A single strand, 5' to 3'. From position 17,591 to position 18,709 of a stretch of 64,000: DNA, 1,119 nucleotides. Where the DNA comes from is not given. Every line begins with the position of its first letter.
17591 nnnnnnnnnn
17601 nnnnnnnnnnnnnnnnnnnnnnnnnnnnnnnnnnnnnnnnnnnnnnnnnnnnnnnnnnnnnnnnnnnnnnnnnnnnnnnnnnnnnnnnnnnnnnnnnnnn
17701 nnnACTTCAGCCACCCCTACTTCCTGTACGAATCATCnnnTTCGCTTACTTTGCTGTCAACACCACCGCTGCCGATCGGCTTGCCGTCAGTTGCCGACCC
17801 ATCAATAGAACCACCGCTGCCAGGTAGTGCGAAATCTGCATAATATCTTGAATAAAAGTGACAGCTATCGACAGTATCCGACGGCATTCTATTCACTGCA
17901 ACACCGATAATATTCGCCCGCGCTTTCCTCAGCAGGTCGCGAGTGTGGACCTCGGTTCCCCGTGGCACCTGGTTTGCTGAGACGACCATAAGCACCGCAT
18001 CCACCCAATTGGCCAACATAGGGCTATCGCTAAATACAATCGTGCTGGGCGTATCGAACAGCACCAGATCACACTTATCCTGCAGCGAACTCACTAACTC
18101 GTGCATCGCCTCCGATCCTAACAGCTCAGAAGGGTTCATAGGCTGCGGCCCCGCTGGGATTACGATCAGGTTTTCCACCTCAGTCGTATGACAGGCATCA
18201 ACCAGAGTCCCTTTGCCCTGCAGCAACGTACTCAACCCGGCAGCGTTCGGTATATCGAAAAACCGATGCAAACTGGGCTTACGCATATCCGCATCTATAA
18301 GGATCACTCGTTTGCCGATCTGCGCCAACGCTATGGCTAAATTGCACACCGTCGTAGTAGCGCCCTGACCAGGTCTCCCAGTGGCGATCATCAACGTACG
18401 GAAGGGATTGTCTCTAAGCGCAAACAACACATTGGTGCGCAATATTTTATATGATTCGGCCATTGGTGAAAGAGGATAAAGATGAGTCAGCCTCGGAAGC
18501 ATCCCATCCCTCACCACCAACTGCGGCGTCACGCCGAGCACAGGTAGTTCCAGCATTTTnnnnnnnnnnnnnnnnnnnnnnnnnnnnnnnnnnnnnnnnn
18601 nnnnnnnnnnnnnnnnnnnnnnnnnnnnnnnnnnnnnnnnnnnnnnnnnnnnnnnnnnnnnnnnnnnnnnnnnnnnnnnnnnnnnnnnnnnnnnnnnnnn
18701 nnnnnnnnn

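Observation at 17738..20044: Wzc-like co-polymerase whose Walker A lysine is replaced (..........) and whose C-terminal tyrosine cluster is sparse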

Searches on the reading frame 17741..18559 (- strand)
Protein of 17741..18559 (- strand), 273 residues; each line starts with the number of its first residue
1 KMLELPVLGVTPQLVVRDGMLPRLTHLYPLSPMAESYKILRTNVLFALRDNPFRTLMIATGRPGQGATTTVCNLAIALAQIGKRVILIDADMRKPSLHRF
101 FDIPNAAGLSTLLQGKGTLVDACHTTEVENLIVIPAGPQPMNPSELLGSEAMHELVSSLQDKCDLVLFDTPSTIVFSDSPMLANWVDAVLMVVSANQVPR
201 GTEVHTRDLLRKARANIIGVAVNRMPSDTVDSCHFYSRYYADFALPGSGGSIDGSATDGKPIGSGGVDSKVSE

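Call 26: find_homologous_proteins(query=window:17813-18553:-, max_evalue=1e-20)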
Query seq(247 aa) (247 aa): 855 proteins with E <= 1e-20 among 1607 candidates; the best 120 are listed.
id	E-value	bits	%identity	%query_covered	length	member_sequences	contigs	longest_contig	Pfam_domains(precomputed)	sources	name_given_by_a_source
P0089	8.5e-116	403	73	100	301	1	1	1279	PF00142.25,PF10609.16,PF01656.30,PF13614.13,PF09140.18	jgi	jgi:protein-tyrosine kinase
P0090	2.9e-91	323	74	77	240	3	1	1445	PF10609.16,PF01656.30,PF13614.13,PF09140.18,PF06564.19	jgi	jgi:capsular exopolysaccharide synthesis family protein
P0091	3.3e-91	323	65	84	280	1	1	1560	PF10609.16,PF01656.30,PF13614.13,PF09140.18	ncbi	-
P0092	8.8e-84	299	65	90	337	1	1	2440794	PF10609.16,PF01656.30,PF13614.13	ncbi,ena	-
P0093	3.1e-77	277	54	96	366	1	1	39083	PF00142.25,PF10609.16,PF01656.30,PF13614.13,PF09140.18,PF06564.19,PF02374.22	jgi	jgi:capsular exopolysaccharide synthesis family protein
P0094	1.3e-74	269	65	74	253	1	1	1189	PF10609.16,PF01656.30,PF13614.13,PF09140.18,PF02374.22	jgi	jgi:capsular exopolysaccharide synthesis family protein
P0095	1.8e-70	255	53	86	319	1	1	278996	PF10609.16,PF01656.30,PF13614.13,PF09140.18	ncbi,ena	-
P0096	2.4e-69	251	53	87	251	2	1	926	PF10609.16,PF01656.30,PF13614.13,PF09140.18,PF06564.19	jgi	jgi:capsular exopolysaccharide synthesis family protein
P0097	4.4e-67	244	73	61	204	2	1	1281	-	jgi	jgi:capsular exopolysaccharide synthesis family protein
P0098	1.4e-60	223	48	86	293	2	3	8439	PF10609.16,PF01656.30,PF13614.13,PF09140.18,PF06564.19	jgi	jgi:capsular exopolysaccharide synthesis family protein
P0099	7.0e-52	194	42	89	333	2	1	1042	PF10609.16,PF01656.30,PF13614.13,PF13807.12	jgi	jgi:succinoglycan biosynthesis transport protein ExoP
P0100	1.7e-49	186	45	79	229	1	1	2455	PF10609.16,PF01656.30,PF13614.13,PF09140.18,PF06564.19,PF00448.29,PF25199.2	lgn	-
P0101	1.7e-49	186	45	80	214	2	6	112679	PF10609.16,PF01656.30,PF13614.13,PF09140.18,PF06564.19,PF00448.29,PF25199.2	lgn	-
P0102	1.7e-49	186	45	80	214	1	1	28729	PF10609.16,PF01656.30,PF13614.13,PF09140.18,PF06564.19,PF00448.29,PF25199.2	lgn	-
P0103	3.4e-49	185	42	87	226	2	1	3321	PF10609.16,PF01656.30,PF13614.13,PF09140.18,PF06564.19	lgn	-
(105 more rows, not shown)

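Call 31: find_encoding_contigs(protein=P0095, flank=10000, max_places=1)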
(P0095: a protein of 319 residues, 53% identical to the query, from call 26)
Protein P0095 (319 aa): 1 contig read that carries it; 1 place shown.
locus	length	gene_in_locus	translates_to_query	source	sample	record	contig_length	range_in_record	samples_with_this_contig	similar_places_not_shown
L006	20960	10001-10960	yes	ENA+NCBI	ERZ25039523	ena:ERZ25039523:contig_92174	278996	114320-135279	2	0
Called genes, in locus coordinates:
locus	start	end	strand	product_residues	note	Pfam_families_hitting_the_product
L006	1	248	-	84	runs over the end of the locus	-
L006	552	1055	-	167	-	PF00583:Acetyltransf_1, PF13673:Acetyltransf_10, PF13508:Acetyltransf_7, PF08445:FR47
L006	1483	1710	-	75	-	-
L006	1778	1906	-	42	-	-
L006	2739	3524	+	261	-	PF17957:Big_7 (faint)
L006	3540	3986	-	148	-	-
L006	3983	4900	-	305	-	PF01180:DHO_dh, PF01207:Dus (faint)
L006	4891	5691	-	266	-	PF00175:NAD_binding_1, PF10418:DHODB_Fe-S_bind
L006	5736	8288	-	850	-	PF10282:Lactonase (weak), PF22494:choice_anch_I (faint), PF21783:YNCE, PF04185:Phosphoesterase (weak)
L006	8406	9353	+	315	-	-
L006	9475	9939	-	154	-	-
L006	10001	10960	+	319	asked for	PF01656:CbiA, PF09140:MipZ, PF10609:ParA, PF13614:AAA_31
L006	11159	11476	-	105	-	-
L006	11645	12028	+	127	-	-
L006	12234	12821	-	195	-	PF28549:NDPSase_N, PF00293:NUDIX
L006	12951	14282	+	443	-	PF07992:Pyr_redox_2, PF00070:Pyr_redox, PF22366:NDH2_C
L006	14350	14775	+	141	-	-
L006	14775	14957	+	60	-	-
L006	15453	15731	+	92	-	-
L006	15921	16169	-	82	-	PF02599:CsrA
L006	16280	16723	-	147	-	PF02623:FliW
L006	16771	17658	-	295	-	PF00669:Flagellin_N, PF00700:Flagellin_C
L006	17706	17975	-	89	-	PF06429:Flg_bbr_C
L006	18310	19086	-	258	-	PF00460:Flg_bb_rod (weak), PF22638:FlgK_D1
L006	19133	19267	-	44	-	-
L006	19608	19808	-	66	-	PF10135:Rod-binding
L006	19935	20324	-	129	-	PF02119:FlgI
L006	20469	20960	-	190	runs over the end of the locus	PF02119:FlgI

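Call 32: find_encoding_contigs(protein=P0093, flank=10000, max_places=1)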
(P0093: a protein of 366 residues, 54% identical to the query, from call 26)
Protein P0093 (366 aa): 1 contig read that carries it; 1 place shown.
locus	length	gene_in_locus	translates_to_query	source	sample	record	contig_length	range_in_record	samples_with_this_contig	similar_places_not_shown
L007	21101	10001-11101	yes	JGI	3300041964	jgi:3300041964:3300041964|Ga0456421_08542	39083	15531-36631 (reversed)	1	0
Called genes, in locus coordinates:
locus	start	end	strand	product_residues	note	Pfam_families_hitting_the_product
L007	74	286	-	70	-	PF00694:Aconitase_C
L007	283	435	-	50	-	-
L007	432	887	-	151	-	-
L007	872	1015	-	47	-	PF00330:Aconitase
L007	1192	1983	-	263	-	PF00330:Aconitase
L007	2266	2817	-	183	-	PF00330:Aconitase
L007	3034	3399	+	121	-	PF01797:Y1_Tnp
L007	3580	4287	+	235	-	PF00126:HTH_1, PF03466:LysR_substrate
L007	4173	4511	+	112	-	PF03466:LysR_substrate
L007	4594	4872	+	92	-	-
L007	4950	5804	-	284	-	PF03632:Glyco_hydro_65m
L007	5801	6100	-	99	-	PF03632:Glyco_hydro_65m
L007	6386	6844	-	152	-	-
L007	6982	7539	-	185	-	PF08241:Methyltransf_11 (weak), PF13649:Methyltransf_25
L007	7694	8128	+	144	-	-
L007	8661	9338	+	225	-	-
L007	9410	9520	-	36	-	-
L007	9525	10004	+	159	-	-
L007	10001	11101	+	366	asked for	PF00142:Fer4_NifH (weak), PF01656:CbiA, PF02374:ArsA_ATPase (weak), PF06564:CBP_BcsQ (weak), PF09140:MipZ (weak), PF10609:ParA, PF13614:AAA_31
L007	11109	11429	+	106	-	-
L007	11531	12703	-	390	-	PF03415:Peptidase_C11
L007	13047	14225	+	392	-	-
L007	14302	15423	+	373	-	PF01590:GAF (weak), PF13492:GAF_3 (weak), PF00990:GGDEF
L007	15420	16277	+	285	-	PF08281:Sigma70_r4_2 (faint)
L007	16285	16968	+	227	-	-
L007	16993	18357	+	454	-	PF06114:Peptidase_M78 (weak), PF00580:UvrD-helicase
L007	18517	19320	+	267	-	-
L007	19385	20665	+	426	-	PF13361:UvrD_C, PF13538:UvrD_C_2 (weak), PF12705:PDDEXK_1 (faint)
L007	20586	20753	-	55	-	-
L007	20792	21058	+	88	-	-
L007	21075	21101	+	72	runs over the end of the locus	PF00805:Pentapeptide (weak)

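Call 35: search_solved_structures(query=window:17741-18559:-, max_evalue=0.00001, show_alignments=3)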
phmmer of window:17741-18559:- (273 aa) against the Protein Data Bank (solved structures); distinct sequences matched with E-value up to 0.00001: 25.
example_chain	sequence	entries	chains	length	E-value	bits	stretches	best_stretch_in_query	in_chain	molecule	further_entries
4jmp_A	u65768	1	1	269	4.1e-43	150.8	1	3-240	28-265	C-terminal fragment of CapA, Protein tyrosine kinase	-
3bfv_A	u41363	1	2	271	8.3e-43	149.8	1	3-240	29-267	Membrane protein CapA1, Protein tyrosine kinase,Protein tyrosine kinase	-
2ved_A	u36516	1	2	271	8.4e-43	149.8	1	3-240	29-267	MEMBRANE PROTEIN CAPA1, PROTEIN TYROSINE KINASE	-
4jlv_A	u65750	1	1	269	8.1e-42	146.5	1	3-242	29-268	C-terminal fragment of Membrane protein CapA1, Putative uncharacterized protein capB1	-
6z0p_A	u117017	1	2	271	2.8e-31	112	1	22-227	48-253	BceF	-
6u1q_A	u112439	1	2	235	6.1e-30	107.6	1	39-241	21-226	VpsO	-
3la6_A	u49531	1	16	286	3.7e-27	98.5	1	33-198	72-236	Tyrosine-protein kinase wzc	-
9r62_I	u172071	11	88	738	2.2e-26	95.9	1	33-205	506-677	Tyrosine-protein kinase wzc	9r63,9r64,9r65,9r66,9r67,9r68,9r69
9xgv_A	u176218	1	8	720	2.6e-26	95.7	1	33-194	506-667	Tyrosine-protein kinase wzc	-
3cio_A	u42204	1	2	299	9.6e-24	87.3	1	21-232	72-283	Tyrosine-protein kinase etk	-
9exq_D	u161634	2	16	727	3.8e-19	72.2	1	32-194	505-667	Putative transmembrane protein Wzc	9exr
7nhr_A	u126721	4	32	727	4.2e-19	72.1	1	32-194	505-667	Putative transmembrane protein Wzc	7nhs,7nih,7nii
9i2q_D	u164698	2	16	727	4.2e-19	72.1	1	32-194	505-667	Putative transmembrane protein Wzc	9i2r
9exo_H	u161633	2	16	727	4.2e-19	72.1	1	32-194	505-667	Putative transmembrane protein Wzc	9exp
7ni2_A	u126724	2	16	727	4.3e-19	72.1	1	32-194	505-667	Tyrosine-protein kinase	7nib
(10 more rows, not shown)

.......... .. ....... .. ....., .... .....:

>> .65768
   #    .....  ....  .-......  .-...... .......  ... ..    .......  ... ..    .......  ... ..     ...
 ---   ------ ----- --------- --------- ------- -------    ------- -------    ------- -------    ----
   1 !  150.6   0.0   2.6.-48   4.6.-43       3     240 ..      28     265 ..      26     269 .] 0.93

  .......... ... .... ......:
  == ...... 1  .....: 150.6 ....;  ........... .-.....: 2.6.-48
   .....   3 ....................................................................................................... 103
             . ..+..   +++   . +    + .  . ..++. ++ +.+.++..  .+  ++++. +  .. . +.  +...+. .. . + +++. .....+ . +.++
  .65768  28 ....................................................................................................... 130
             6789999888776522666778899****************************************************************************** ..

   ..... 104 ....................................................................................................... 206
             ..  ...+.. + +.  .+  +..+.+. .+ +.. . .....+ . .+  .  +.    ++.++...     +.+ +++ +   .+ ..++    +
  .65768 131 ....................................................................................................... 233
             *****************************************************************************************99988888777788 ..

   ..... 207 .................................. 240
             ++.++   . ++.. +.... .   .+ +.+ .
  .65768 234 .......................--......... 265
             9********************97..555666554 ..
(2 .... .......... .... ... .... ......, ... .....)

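Call 41: search_protein_representatives(alignment_id=A3)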
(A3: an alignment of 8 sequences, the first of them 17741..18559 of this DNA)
Query: 8 sequences, 292 profile positions. Proteins with E-value up to 0.001 (for the whole library): 101208; up to 1e-10: 68202; up to 1e-30: 24240. The best 150 are listed.
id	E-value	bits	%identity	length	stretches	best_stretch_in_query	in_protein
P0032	1.1e-130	451.4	-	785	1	6-291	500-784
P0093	2.3e-130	450.3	-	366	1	4-254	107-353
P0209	3.0e-126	436.8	-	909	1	4-234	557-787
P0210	9.3e-126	435.1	-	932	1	4-259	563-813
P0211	5.3e-121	419.5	-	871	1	4-278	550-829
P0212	5.9e-120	416.1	-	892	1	4-235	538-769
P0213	3.7e-113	393.8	-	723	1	4-239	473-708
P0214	2.3e-111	387.9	-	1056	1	4-256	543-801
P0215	4.1e-111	387.1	-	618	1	3-231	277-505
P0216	2.9e-109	381.0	-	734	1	4-253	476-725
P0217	7.3e-107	373.1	-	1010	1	4-229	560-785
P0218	1.9e-106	371.7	-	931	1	4-275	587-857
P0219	8.8e-106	369.6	-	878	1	4-237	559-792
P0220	4.8e-104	363.9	-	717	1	7-234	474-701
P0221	4.9e-104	363.8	-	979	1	4-262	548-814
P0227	1.4e-102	359.1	-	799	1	4-272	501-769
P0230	4.9e-101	354.0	-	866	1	7-250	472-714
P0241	1.8e-91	322.6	-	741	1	9-234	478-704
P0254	1.8e-82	293.1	-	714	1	5-247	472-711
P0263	4.6e-78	278.6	-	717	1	6-230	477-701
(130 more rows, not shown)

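Call 43: list_cluster_members(proteins=[P0209, P0213, P0214, P0216, P0220, P0227, P0230, P0241, P0254, P0263])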
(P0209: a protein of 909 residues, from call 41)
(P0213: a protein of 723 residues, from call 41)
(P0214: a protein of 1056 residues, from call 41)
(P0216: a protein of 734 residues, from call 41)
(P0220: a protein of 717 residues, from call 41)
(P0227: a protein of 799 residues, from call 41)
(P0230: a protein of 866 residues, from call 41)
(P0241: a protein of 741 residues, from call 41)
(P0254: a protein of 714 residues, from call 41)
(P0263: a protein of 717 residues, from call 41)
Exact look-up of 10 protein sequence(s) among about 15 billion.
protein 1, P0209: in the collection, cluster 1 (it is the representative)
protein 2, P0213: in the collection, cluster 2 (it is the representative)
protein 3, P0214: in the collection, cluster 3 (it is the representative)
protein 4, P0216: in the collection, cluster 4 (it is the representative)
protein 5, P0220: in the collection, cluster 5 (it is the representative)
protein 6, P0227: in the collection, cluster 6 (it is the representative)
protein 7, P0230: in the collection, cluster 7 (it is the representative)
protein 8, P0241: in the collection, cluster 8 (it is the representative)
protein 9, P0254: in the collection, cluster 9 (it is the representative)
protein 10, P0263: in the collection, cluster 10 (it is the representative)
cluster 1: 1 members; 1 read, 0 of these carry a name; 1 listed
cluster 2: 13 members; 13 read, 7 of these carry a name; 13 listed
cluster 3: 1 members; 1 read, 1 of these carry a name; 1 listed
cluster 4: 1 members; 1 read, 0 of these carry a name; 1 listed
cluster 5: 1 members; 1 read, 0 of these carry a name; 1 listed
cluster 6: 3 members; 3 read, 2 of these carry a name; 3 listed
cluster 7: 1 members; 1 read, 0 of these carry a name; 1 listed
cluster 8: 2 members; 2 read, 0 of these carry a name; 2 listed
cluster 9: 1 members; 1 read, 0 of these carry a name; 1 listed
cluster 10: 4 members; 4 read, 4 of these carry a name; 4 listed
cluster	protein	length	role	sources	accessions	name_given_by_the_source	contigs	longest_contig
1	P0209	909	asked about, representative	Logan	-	-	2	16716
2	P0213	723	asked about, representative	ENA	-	-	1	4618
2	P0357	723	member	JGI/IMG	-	succinoglycan biosynthesis transport protein ExoP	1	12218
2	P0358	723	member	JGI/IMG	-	succinoglycan biosynthesis transport protein ExoP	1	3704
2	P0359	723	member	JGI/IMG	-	succinoglycan biosynthesis transport protein ExoP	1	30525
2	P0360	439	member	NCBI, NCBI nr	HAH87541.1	MAG TPA: hypothetical protein DCL60_09255, partial [Armatimonadetes bacterium] | hypothetical protein [Armatimonadota bacterium]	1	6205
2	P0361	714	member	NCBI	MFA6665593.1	MAG: polysaccharide biosynthesis tyrosine autokinase [Armatimonadota bacterium]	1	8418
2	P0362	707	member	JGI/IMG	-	capsular exopolysaccharide synthesis family protein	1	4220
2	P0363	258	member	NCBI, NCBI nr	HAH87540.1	MAG TPA: capsular biosynthesis protein [Armatimonadetes bacterium] | capsular biosynthesis protein [Armatimonadota bacterium]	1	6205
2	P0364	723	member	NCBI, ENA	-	-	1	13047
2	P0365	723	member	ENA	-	-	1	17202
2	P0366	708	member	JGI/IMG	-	-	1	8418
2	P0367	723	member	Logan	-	-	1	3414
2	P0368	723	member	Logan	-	-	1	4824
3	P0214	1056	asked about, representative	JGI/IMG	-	capsular exopolysaccharide synthesis family protein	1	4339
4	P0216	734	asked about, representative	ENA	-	-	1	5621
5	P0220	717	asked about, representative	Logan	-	-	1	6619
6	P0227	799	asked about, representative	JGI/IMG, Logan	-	capsular exopolysaccharide synthesis family protein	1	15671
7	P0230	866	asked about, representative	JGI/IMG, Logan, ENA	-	-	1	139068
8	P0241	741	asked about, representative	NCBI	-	-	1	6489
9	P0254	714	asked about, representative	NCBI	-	-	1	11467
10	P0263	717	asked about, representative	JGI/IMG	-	polysaccharide biosynthesis transport protein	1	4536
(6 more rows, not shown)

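Call 44: find_related_loci(query=A3, collection=genome_contigs, flank=10000)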
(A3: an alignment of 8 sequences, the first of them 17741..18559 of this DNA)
Query A3 (273 aa) in genome_contigs; peptide patterns used: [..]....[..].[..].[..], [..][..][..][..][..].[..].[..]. (x = any residue, [..] = any of these).
600 stretches matched a pattern (row limit reached: there are more); 439 encode a relative of the query (tblastn E <= 1e-3); the best 80 are kept; 80 distinct loci.
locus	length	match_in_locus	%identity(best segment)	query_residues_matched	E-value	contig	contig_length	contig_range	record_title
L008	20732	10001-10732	75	1-244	1e-127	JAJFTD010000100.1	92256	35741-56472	MAG: bacterium isolate bin.10 k141_2193032, whole genome shotgun sequence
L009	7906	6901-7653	72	1-253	1e-127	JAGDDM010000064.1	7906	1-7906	MAG: Abditibacteriota bacterium isolate RGIG10368 Yak_Rumen.Co__c1167847, whole genome shotgun sequence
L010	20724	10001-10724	65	1-241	5e-93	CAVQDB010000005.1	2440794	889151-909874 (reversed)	MAG: uncultured Armatimonadetes bacterium isolate MFD02416.bin.3.344 genome assembly, contig: contig_9775, whole genome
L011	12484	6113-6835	52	1-240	7e-81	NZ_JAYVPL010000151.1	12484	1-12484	MAG: Armatimonas sp. isolate GL72_DN_metabinner_2 GL72_DN_metabinner_2_150, whole genome shotgun sequence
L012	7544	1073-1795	52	1-240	4e-81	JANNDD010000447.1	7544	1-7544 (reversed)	MAG: Armatimonas sp. isolate OTE_78_concoct_371 OTE_78_k141_2156260, whole genome shotgun sequence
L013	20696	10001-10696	50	1-231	2e-75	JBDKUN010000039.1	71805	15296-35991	MAG: Armatimonadota bacterium isolate 8_bin.138 c_000001038976, whole genome shotgun sequence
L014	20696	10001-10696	50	1-231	4e-75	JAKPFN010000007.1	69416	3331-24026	MAG: Armatimonadota bacterium isolate JPMR_metabat.12_sub k141_670749, whole genome shotgun sequence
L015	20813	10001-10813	48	1-270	5e-75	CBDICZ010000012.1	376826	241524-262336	MAG: Capsulimonadaceae bacterium isolate 4bcb7e2d-1d7b-422c-88f7-17009079899f genome assembly, contig: contig_12, whole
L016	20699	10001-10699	48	1-231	2e-72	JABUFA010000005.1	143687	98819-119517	MAG: Chthonomonadia bacterium isolate Ch118 NODE_249_length_143687_cov_30.881_ID_8687081, whole genome shotgun sequence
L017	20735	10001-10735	51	1-247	4e-71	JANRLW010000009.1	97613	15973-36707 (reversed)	MAG: Capsulimonadales bacterium isolate bins.489 k141_2827866, whole genome shotgun sequence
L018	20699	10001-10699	48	1-231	9e-70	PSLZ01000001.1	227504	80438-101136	MAG: Armatimonadota bacterium isolate ERB_33_1 NODE_16_length_227504_cov_8.036311, whole genome shotgun sequence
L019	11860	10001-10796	76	1-265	5e-98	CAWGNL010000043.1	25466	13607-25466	MAG: uncultured bacterium isolate MFD01112.bin.2.36 genome assembly, contig: contig_14531, whole genome shotgun sequence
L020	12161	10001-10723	50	1-240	2e-65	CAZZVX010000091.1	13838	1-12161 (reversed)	MAG: Armatimonadota bacterium isolate Brown_J.bin.7 genome assembly, contig: NODE_1392_length_13838_cov_5.206051, whole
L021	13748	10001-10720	43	25-258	1e-58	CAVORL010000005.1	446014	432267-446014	MAG: uncultured Chloroflexia bacterium isolate MFD09964.bin.2.179 genome assembly, contig: contig_5112, whole genome sho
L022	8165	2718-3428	43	1-240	9e-57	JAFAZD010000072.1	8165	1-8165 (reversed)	MAG: Armatimonadota bacterium isolate CP_BM_RX_R8_32 BM_RX_R8_k147_430138, whole genome shotgun sequence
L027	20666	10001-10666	42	1-227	2e-52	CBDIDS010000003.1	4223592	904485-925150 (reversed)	MAG: Capsulimonadaceae bacterium isolate 6f8a773a-59ab-44fe-9070-7844cc6d8dd9 genome assembly, contig: contig_3, whole g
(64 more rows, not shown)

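Call 54: find_encoding_contigs(protein=P0230, flank=10000, max_places=1)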
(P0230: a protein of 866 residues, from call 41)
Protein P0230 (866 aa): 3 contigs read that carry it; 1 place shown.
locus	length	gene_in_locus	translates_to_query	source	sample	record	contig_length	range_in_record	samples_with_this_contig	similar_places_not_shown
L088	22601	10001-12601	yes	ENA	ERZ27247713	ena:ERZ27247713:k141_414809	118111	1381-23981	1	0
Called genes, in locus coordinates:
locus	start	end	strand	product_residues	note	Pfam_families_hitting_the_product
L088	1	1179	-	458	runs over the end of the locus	PF01408:GFO_IDH_MocA, PF22725:GFO_IDH_MocA_C3 (faint), PF19051:GFO_IDH_MocA_C2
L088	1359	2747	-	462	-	PF00309:Sigma54_AID (weak), PF04963:Sigma54_CBD, PF04552:Sigma54_DBD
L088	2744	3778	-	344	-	PF12945:PilZNR (weak), PF07238:PilZ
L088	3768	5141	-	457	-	PF00072:Response_reg, PF00158:Sigma54_activat, PF14532:Sigma54_activ_2, PF07728:AAA_5, PF25601:AAA_lid_14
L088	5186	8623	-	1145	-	PF01590:GAF, PF13185:GAF_2, PF01590:GAF, PF13185:GAF_2, PF13492:GAF_3, PF00989:PAS, PF08448:PAS_4, PF00512:HisKA, +4 more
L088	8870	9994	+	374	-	PF02563:Poly_export, PF10531:SLBB, PF22461:SLBB_2, PF10531:SLBB (weak), PF22461:SLBB_2, PF10531:SLBB, PF22461:SLBB_2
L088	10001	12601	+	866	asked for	PF06564:CBP_BcsQ (faint), PF13807:GNVR (weak), PF01656:CbiA (weak), PF09140:MipZ (weak), PF10609:ParA (weak), PF13614:AAA_31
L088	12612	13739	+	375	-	PF13641:Glyco_tranf_2_3, PF00535:Glycos_transf_2, PF13632:Glyco_trans_2_3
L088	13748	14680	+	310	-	PF01522:Polysacc_deac_1, PF11959:DUF3473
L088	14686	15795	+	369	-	PF02397:Bac_transf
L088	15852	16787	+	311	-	PF01073:3Beta_HSD, PF01370:Epimerase, PF02719:Polysacc_synt_2, PF04321:RmlD_sub_bind, PF05368:NmrA (weak), PF07993:NAD_binding_4, PF13460:NAD_binding_10, PF16363:GDP_Man_Dehyd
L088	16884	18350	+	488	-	PF01943:Polysacc_synt, PF13440:Polysacc_synt_3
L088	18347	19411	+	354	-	PF13489:Methyltransf_23 (weak), PF08241:Methyltransf_11, PF08242:Methyltransf_12, PF13649:Methyltransf_25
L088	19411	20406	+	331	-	PF01636:APH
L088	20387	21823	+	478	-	PF04932:Wzy_C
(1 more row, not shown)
